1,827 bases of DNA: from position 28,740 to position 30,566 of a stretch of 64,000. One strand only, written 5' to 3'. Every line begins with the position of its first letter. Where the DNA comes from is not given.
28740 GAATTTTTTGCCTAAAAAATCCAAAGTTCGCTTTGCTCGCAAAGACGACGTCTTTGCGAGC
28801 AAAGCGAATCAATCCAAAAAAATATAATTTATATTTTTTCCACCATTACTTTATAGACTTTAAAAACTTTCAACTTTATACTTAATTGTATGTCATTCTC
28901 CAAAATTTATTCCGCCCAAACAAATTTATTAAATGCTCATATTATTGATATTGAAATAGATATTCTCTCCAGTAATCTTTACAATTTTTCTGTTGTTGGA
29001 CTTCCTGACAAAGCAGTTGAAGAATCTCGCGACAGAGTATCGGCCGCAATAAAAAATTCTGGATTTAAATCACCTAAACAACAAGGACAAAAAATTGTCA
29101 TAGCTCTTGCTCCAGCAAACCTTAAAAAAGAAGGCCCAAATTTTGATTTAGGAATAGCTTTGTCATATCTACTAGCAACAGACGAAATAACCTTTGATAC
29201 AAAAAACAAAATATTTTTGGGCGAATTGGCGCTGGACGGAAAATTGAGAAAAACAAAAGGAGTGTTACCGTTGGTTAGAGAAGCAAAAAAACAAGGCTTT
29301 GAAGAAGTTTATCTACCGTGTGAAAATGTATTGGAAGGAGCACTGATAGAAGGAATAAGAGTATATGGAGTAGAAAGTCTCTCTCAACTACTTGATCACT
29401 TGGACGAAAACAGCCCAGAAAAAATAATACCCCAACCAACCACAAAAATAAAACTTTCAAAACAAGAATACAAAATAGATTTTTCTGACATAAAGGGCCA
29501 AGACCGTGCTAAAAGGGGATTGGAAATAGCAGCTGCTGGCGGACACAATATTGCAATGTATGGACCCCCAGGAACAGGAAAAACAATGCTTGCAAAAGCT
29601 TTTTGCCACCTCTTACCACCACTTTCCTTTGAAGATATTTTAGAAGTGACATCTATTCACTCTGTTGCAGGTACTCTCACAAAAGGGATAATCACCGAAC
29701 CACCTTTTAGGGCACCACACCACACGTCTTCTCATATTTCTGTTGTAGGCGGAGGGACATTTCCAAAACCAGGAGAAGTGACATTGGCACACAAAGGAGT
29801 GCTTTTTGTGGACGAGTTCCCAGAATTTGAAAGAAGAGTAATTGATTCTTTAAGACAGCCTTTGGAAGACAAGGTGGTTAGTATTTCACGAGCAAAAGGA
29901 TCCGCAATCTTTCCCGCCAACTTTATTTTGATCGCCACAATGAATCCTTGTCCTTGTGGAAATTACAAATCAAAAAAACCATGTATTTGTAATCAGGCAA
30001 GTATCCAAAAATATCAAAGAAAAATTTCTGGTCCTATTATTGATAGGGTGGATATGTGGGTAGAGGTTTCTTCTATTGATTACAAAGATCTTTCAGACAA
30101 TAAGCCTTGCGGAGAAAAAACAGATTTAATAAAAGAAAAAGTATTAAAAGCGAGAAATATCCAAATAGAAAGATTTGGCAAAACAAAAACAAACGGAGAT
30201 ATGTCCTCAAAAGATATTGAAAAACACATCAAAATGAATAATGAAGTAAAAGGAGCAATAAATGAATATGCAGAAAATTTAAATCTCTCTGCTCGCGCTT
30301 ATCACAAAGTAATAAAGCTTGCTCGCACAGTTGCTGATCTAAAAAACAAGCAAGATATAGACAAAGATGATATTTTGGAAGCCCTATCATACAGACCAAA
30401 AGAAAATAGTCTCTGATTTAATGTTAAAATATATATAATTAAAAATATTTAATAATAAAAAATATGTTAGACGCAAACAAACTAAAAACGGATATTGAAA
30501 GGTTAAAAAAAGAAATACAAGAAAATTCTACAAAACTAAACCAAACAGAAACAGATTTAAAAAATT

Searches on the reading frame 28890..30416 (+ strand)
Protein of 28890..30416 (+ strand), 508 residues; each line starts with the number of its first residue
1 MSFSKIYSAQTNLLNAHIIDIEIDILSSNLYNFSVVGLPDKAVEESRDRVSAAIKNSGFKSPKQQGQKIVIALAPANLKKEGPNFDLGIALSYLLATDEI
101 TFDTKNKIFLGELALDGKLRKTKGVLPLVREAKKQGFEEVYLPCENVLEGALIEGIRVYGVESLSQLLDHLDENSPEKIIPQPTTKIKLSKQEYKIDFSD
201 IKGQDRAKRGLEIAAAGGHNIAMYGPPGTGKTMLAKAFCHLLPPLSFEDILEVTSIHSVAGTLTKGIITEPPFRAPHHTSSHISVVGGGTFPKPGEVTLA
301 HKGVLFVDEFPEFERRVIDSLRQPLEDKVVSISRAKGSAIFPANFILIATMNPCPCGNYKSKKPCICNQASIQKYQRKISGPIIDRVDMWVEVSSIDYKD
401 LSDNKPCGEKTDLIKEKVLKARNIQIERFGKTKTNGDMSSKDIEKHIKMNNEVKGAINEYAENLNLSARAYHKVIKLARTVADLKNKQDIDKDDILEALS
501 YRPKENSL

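Call 44: find_encoding_contigs(protein=window:28890-30416:+, flank=10000, max_places=1)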
Protein window:28890-30416:+ (508 aa): 24 contigs read that carry it; 1 place shown.
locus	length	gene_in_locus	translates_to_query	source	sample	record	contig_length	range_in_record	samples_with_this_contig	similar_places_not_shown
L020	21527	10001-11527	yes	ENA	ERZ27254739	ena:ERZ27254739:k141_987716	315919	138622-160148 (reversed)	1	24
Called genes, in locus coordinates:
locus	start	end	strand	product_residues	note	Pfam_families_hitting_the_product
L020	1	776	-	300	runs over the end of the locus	PF02899:Phage_int_SAM_1, PF13102:Phage_int_SAM_5 (weak), PF13495:Phage_int_SAM_4, PF00589:Phage_integrase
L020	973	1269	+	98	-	PF00312:Ribosomal_S15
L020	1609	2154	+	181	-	PF01936:NYN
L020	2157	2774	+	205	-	PF00702:Hydrolase, PF13419:HAD_2, PF13242:Hydrolase_like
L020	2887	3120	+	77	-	-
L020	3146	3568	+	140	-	-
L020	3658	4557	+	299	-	PF25145:NfeD1b_N (weak), PF01343:Peptidase_S49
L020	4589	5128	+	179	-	-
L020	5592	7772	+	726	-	PF01138:RNase_PH, PF03725:RNase_PH_C (faint), PF01138:RNase_PH, PF00013:KH_1, PF00575:S1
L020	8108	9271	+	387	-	-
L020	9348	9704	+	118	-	-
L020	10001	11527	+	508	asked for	PF00004:AAA (faint), PF13541:ChlI, PF00493:MCM, PF01078:Mg_chelatase, PF07728:AAA_5, PF13335:Mg_chelatase_C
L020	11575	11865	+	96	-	-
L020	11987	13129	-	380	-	PF23446:LysM1_NFP_LYK (faint), PF01476:LysM, PF23473:LysM3_LYK4_5, PF01476:LysM, PF01551:Peptidase_M23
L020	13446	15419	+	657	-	PF00580:UvrD-helicase, PF13245:AAA_19, PF01443:Viral_helicase1 (faint), PF13087:AAA_12 (faint), PF13361:UvrD_C, PF13538:UvrD_C_2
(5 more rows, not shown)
